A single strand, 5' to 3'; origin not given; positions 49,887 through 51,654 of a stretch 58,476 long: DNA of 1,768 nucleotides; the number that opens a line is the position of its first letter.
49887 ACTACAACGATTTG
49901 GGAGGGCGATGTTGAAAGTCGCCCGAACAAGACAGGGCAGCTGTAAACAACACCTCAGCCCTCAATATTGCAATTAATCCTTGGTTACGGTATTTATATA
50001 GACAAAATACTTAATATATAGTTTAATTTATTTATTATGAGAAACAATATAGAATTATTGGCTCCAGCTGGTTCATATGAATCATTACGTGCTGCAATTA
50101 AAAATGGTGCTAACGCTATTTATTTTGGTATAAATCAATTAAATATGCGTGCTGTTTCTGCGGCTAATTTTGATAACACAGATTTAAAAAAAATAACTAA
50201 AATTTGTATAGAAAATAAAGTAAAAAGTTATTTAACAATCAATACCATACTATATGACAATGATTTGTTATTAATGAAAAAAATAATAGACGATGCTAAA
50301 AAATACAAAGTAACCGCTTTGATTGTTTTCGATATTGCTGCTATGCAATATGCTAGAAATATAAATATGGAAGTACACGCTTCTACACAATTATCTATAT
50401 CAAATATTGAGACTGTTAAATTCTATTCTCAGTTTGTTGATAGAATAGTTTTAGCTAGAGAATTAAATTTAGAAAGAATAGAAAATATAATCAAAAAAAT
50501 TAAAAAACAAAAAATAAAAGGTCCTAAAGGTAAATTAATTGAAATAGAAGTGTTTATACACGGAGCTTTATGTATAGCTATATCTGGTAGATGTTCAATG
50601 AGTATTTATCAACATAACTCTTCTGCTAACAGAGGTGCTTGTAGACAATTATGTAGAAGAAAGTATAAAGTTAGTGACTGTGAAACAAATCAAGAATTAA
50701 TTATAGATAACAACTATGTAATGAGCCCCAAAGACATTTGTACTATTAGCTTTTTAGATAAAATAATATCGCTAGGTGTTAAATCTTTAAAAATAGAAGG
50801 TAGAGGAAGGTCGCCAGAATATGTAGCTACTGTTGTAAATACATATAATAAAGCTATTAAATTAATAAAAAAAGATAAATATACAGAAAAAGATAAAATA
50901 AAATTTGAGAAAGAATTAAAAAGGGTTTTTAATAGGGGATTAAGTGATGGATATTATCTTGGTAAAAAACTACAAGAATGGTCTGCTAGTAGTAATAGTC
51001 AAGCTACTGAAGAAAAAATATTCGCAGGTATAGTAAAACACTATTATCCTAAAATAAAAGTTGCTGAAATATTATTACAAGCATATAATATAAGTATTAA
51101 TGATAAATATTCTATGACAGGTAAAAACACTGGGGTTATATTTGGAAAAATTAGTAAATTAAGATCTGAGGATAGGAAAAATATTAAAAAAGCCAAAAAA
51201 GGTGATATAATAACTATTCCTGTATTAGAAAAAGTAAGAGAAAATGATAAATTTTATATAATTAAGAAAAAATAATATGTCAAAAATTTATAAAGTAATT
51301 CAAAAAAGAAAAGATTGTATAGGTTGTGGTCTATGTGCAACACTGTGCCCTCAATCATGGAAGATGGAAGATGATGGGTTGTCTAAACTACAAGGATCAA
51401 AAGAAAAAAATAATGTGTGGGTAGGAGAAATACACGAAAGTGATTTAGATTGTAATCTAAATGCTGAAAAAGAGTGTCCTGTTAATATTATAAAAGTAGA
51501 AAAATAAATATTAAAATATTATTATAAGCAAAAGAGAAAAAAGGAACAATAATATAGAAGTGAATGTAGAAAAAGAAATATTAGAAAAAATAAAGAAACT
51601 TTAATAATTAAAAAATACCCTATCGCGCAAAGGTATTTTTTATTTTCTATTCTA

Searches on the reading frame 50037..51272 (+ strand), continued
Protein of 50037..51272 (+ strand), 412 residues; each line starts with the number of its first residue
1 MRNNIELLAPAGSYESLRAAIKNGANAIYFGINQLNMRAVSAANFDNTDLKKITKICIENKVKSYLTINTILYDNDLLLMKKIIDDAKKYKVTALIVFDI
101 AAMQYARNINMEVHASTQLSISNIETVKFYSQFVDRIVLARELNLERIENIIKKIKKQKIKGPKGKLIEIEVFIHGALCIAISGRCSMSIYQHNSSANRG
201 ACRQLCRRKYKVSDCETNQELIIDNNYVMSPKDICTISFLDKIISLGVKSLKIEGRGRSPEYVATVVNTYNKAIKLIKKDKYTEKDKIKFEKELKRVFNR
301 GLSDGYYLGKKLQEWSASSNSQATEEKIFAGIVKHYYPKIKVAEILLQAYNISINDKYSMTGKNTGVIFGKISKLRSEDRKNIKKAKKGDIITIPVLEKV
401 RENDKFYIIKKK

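Call 27: find_encoding_contigs(protein=P0012, flank=2500, max_places=2)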
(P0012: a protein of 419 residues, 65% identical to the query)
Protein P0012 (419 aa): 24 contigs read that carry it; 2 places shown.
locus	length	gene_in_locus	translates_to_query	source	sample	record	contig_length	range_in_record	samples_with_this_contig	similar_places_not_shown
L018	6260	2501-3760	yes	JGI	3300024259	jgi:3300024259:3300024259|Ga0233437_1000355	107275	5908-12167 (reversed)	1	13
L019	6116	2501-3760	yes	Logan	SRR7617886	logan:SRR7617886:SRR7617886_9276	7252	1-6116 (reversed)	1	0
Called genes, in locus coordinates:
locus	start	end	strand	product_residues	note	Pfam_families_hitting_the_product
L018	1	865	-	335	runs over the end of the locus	PF02388:FemAB, PF13480:Acetyltransf_6, PF02388:FemAB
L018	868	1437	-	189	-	PF01330:RuvA_N, PF00633:HHH (faint), PF14520:HHH_5, PF07499:RuvA_C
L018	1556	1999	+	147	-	-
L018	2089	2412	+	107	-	-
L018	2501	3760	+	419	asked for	PF01136:Peptidase_U32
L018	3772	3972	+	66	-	PF13459:Fer4_15, PF13370:Fer4_13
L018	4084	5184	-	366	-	PF00712:DNA_pol3_beta, PF02767:DNA_pol3_beta_2, PF02768:DNA_pol3_beta_3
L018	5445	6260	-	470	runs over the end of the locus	PF11638:DnaA_N, PF00308:Bac_DnaA, PF00004:AAA (weak), PF01695:IstB_IS21 (weak), PF08299:Bac_DnaA_C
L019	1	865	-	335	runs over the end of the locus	PF02388:FemAB, PF13480:Acetyltransf_6, PF02388:FemAB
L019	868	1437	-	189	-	PF01330:RuvA_N, PF00633:HHH (faint), PF14520:HHH_5, PF07499:RuvA_C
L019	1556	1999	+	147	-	-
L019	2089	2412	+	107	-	-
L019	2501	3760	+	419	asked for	PF01136:Peptidase_U32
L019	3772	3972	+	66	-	PF13459:Fer4_15, PF13370:Fer4_13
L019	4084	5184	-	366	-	PF00712:DNA_pol3_beta, PF02767:DNA_pol3_beta_2, PF02768:DNA_pol3_beta_3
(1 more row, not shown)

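Call 48: find_encoding_contigs(protein=P0013, flank=2500, max_places=1)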
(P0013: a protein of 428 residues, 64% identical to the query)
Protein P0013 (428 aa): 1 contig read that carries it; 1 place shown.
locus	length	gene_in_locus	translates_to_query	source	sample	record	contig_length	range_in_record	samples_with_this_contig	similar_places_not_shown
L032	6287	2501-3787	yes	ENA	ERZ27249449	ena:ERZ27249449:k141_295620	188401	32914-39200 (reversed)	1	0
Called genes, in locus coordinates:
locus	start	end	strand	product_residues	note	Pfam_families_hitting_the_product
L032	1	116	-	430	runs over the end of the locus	PF08245:Mur_ligase_M, PF02875:Mur_ligase_C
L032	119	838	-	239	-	PF00483:NTP_transferase, PF12804:NTP_transf_3 (weak)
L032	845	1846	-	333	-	PF02388:FemAB, PF13480:Acetyltransf_6, PF02388:FemAB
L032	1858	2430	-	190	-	PF01330:RuvA_N, PF00633:HHH (faint), PF14520:HHH_5, PF07499:RuvA_C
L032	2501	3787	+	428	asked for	PF01136:Peptidase_U32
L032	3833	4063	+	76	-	PF06902:Fer4_19 (faint), PF13370:Fer4_13, PF13459:Fer4_15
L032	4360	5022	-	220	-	-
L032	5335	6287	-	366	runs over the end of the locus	PF00712:DNA_pol3_beta, PF02767:DNA_pol3_beta_2, PF02768:DNA_pol3_beta_3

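Call 49: find_encoding_contigs(protein=P0015, flank=2500, max_places=1)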
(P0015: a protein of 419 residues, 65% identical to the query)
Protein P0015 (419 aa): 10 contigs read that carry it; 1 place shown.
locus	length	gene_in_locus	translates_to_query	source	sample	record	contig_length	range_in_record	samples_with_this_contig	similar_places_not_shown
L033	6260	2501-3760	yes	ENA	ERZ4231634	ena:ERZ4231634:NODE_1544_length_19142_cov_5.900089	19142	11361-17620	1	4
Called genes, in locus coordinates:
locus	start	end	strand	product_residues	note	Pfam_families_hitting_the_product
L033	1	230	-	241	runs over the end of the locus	PF00483:NTP_transferase, PF12804:NTP_transf_3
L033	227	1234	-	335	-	PF02388:FemAB, PF13480:Acetyltransf_6, PF02388:FemAB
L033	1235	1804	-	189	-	PF01330:RuvA_N, PF14520:HHH_5, PF00633:HHH (faint), PF07499:RuvA_C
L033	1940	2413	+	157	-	-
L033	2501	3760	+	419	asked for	PF01136:Peptidase_U32, PF16325:Peptidase_U32_C (weak)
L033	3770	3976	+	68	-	PF13459:Fer4_15, PF13370:Fer4_13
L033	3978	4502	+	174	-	-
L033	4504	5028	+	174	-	-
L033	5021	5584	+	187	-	-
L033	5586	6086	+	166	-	-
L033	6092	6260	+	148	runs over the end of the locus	-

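Call 50: find_encoding_contigs(protein=P0021, flank=2500, max_places=1)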
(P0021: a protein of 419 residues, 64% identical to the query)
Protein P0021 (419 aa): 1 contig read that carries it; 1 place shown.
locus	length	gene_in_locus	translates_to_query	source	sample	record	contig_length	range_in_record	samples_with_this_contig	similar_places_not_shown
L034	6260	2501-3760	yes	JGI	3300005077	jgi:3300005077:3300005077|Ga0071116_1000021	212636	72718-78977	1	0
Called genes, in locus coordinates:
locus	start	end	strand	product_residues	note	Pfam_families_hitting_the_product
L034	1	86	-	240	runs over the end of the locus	PF00483:NTP_transferase, PF12804:NTP_transf_3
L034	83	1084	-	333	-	PF02388:FemAB, PF13480:Acetyltransf_6, PF02388:FemAB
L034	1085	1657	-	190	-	PF01330:RuvA_N, PF00633:HHH (faint), PF14520:HHH_5, PF07499:RuvA_C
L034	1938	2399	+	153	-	-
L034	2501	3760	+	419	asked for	PF01136:Peptidase_U32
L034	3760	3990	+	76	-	PF13370:Fer4_13, PF13459:Fer4_15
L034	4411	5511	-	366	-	PF00712:DNA_pol3_beta, PF02767:DNA_pol3_beta_2, PF02768:DNA_pol3_beta_3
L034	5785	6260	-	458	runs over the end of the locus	PF11638:DnaA_N, PF00308:Bac_DnaA, PF00004:AAA, PF01695:IstB_IS21 (weak), PF08299:Bac_DnaA_C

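Call 57: find_encoding_contigs(protein=P0004, flank=3000, max_places=2)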
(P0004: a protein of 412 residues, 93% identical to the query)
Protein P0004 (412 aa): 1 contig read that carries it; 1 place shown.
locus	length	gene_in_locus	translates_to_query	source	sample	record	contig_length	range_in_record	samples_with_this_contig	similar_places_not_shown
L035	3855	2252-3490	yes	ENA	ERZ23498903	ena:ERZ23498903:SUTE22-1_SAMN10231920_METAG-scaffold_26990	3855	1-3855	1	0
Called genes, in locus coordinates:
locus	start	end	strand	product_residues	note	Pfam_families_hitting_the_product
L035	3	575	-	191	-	?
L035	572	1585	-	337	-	PF02388:FemAB, PF13480:Acetyltransf_6, PF02388:FemAB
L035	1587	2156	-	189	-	PF01330:RuvA_N, PF00633:HHH (faint), PF14520:HHH_5, PF07499:RuvA_C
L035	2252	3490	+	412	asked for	PF01136:Peptidase_U32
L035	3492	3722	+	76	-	PF12838:Fer4_7 (faint), PF14697:Fer4_21 (faint), PF00037:Fer4 (faint), PF13459:Fer4_15, PF13370:Fer4_13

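Call 58: find_encoding_contigs(protein=P0006, flank=3000, max_places=2)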
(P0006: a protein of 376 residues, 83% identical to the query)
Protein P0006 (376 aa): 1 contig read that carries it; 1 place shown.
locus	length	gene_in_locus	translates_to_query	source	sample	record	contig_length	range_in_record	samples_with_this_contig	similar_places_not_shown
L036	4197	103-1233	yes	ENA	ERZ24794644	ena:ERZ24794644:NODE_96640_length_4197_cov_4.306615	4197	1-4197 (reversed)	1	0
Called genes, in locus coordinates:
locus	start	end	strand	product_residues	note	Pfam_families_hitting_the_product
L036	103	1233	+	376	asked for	PF01136:Peptidase_U32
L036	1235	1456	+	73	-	PF12797:Fer4_2 (weak), PF13187:Fer4_9 (faint), PF13237:Fer4_10 (faint), PF14697:Fer4_21 (faint), PF00037:Fer4 (weak), PF13459:Fer4_15, PF13370:Fer4_13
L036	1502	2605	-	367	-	PF00712:DNA_pol3_beta, PF02767:DNA_pol3_beta_2, PF02768:DNA_pol3_beta_3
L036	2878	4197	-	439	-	?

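Call 70: find_homologous_proteins(query=L034:1845-2396:+, max_evalue=0.001)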
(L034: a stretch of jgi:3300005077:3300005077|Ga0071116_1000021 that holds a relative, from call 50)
Query L034:1845-2396:+ (184 aa): 2 proteins with E <= 0.001 among 1728 candidates.
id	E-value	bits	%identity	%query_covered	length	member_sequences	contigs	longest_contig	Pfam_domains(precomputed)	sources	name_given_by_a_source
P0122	4.6e-94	332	100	83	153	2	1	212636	-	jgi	-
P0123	2.0e-59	219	60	88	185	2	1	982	-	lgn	-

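Call 78: search_protein_families(library=ncbifam, proteins=[window:50037-51272:+], max_evalue=0.01)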
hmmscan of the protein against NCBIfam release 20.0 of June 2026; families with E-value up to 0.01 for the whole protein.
window:50037-51272:+ (412 aa): 4 families
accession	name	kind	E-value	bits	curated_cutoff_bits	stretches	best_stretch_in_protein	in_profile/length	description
NF011996.0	PRK15452.1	equivalog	3.4e-56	190.9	534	2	4-219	4-211/449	prephenate-dependent tRNA uridine(34) hydroxylase TrhP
NF047963.1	quinone_UbiU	equivalog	5.3e-52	177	440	2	5-211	1-202/331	ubiquinone anaerobic biosynthesis protein UbiU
NF011991.0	PRK15447.1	equivalog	1e-13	51.4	283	1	70-315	71-298/302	U32 family peptidase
NF047965.1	quinone_UbiV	equivalog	6.4e-13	48.9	275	1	69-310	69-288/292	ubiquinone anaerobic biosynthesis protein UbiV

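Call 80: list_cluster_members(proteins=[P0001, P0002])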
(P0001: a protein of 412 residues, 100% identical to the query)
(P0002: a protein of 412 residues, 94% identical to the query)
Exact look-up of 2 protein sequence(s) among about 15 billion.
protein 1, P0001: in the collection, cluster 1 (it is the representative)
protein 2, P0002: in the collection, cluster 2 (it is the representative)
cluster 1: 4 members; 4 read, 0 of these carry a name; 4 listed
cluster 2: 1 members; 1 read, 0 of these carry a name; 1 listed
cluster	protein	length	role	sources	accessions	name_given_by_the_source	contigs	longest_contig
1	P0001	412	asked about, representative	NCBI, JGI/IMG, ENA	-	-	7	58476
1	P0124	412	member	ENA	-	-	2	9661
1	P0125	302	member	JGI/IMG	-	-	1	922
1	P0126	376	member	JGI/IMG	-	-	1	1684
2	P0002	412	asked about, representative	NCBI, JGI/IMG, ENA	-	-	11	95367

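Call 81: find_encoding_contigs(protein=P0124, flank=3000, max_places=3)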
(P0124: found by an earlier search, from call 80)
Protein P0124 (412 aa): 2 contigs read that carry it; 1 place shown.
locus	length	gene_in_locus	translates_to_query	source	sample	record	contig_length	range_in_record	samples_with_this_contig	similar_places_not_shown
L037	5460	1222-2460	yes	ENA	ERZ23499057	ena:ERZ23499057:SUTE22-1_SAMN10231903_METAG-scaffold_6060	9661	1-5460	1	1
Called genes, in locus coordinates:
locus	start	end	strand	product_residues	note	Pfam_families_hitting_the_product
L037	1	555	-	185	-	?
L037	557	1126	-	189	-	PF01330:RuvA_N, PF00633:HHH (faint), PF14520:HHH_5, PF07499:RuvA_C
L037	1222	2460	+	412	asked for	PF01136:Peptidase_U32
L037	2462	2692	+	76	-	PF12838:Fer4_7 (faint), PF14697:Fer4_21 (faint), PF00037:Fer4 (faint), PF13459:Fer4_15, PF13370:Fer4_13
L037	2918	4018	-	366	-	PF00712:DNA_pol3_beta, PF02767:DNA_pol3_beta_2, PF02768:DNA_pol3_beta_3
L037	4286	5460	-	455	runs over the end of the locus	PF11638:DnaA_N, PF01637:ATPase_2 (faint), PF00308:Bac_DnaA, PF00004:AAA (weak), PF01695:IstB_IS21 (weak), PF08299:Bac_DnaA_C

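Call 97: search_protein_families(library=pfam, proteins=[L017:1964-2425:+, L033:1940-2410:+, L034:1845-2396:+, L018:1556-1996:+, L018:2089-2409:+], max_evalue=0.01)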
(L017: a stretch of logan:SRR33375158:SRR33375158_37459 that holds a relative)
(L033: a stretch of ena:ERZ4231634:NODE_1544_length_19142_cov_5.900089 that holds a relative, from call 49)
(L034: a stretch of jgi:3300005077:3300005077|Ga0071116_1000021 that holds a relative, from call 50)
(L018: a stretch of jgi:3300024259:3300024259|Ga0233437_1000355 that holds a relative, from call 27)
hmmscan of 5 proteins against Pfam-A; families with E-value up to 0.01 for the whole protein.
L017:1964-2425:+ (154 aa): 0 families

L033:1940-2410:+ (157 aa): 0 families

L034:1845-2396:+ (184 aa): 0 families

L018:1556-1996:+ (147 aa): 2 families
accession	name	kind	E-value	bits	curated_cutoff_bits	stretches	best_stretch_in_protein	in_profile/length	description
PF08172.17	CASP_C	-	0.00031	20.6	28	1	30-139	98-199/252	CASP C terminal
PF04102.17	SlyX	-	0.0013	19.7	30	1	30-75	3-48/67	SlyX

L018:2089-2409:+ (107 aa): 1 family
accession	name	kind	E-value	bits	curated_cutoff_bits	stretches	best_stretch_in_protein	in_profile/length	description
PF01740.26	STAS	-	0.0015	18.7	22.6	1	11-104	7-100/106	STAS domain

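Call 104: find_related_loci(query=L017:1964-2425:+, collection=viral_contigs, flank=2000)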
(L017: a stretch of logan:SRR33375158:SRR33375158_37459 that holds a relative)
Query L017:1964-2425:+ (154 aa) in viral_contigs; peptide patterns used: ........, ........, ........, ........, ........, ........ (x = any residue, [..] = any of these).
6 stretches matched a pattern, but none encodes a relative of the query by tblastn (E <= 1e-3).

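Call 105: search_protein_families(library=phrogs, proteins=[L017:1964-2425:+, L033:1940-2410:+, L034:1845-2396:+, L018:1556-1996:+, L018:2089-2409:+], max_evalue=0.01)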
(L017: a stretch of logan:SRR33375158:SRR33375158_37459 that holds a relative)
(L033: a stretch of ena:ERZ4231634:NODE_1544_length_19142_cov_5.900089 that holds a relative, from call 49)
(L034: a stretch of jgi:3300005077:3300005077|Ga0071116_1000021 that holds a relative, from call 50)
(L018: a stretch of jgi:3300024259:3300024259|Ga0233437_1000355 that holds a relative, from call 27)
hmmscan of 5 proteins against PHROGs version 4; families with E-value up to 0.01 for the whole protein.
L017:1964-2425:+ (154 aa): 0 families

L033:1940-2410:+ (157 aa): 0 families

L034:1845-2396:+ (184 aa): 0 families

L018:1556-1996:+ (147 aa): 3 families
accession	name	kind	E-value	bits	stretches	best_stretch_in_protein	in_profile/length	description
phrog_250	-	unknown function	0.00045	20.5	1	6-80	162-199/367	-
phrog_1863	-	unknown function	0.00089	20.1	1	18-75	32-96/97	-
phrog_1533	-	tail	0.0097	14.4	0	21-118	49-150/1688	tail length tape measure protein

L018:2089-2409:+ (107 aa): 0 families

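Call 106: search_protein_families(library=padloc, proteins=[L017:1964-2425:+, L033:1940-2410:+, L034:1845-2396:+, L018:1556-1996:+, L018:2089-2409:+], max_evalue=0.01)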
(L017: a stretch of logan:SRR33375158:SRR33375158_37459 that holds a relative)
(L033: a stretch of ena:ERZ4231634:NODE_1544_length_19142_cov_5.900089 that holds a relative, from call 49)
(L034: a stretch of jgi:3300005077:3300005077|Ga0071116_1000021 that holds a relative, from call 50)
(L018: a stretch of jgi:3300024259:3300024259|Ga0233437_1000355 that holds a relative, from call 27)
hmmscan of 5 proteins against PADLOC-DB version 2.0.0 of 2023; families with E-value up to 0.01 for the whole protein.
L017:1964-2425:+ (154 aa): 0 families

L033:1940-2410:+ (157 aa): 0 families

L034:1845-2396:+ (184 aa): 0 families

L018:1556-1996:+ (147 aa): 0 families

L018:2089-2409:+ (107 aa): 0 families

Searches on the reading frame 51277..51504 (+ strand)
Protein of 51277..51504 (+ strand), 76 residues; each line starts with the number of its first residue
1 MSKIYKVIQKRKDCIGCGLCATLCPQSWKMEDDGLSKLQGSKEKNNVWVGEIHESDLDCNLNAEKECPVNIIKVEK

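Call 78: search_protein_families(library=ncbifam, proteins=[window:51277-51504:+], max_evalue=0.01)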
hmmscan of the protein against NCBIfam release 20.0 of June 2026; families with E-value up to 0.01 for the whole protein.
window:51277-51504:+ (76 aa): 19 families
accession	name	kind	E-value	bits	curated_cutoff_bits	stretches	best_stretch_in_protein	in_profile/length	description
TIGR02912.1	sulfite_red_C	equivalog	1.6e-05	24.1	324.1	1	3-51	192-243/314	sulfite reductase subunit C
NF058577.1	FdxA_fam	equivalog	2.4e-05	24.4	65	1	12-26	7-50/52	4Fe-4S ferredoxin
TIGR01971.1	NuoI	subfamily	2.7e-05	23.7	113.05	1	10-74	40-100/121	NADH-quinone oxidoreductase, chain I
NF004545.0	PRK05888.3-1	equivalog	0.00014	21.6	229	1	5-73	59-124/154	NADH-quinone oxidoreductase subunit NuoI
NF040864.1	HgcB_ferredoxin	equivalog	0.00024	20.9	99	1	10-75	12-64/93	mercury methylation ferredoxin HgcB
TIGR02936.1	fdxN_nitrog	equivalog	0.00036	20.6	80.55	1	3-27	61-85/91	ferredoxin III, nif-specific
NF045490.1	FdxA_Protbact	equivalog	0.00051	20.3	135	0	10-36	36-62/104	ferredoxin FdxA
TIGR02512.1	FeFe_hydrog_A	subfamily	0.0006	18.8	405.95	1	6-47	44-85/375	[FeFe] hydrogenase, group A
TIGR00314.1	cdhA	equivalog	0.00069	17.5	781.3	1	5-73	392-455/784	CO dehydrogenase/acetyl-CoA synthase complex subunit alpha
NF042909.1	FMH_DH_FwdF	exception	0.00093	18.4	375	1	10-73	13-73/336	tungsten-dependent formylmethanofuran dehydrogenase subunit FwdF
TIGR02176.1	pyruv_ox_red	equivalog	0.0019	16.1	911.35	1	5-39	732-766/1167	pyruvate:ferredoxin (flavodoxin) oxidoreductase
NF004616.0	PRK05950.1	subfamily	0.0025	17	228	1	8-32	143-167/238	succinate dehydrogenase iron-sulfur subunit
NF040612.1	F420_dehyd_FpoI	exception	0.0029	17.4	180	1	5-32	33-63/135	F420H2 dehydrogenase subunit FpoI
TIGR04395.1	cutC_activ_rSAM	equivalog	0.0031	16.8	360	1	2-30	44-72/309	choline TMA-lyase-activating enzyme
TIGR02179.1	PorD_KorD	subfamily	0.0032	17.5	60.05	1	7-27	20-40/78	2-oxoacid:acceptor oxidoreductase, delta subunit, pyruvate/2-ketoisovalerate family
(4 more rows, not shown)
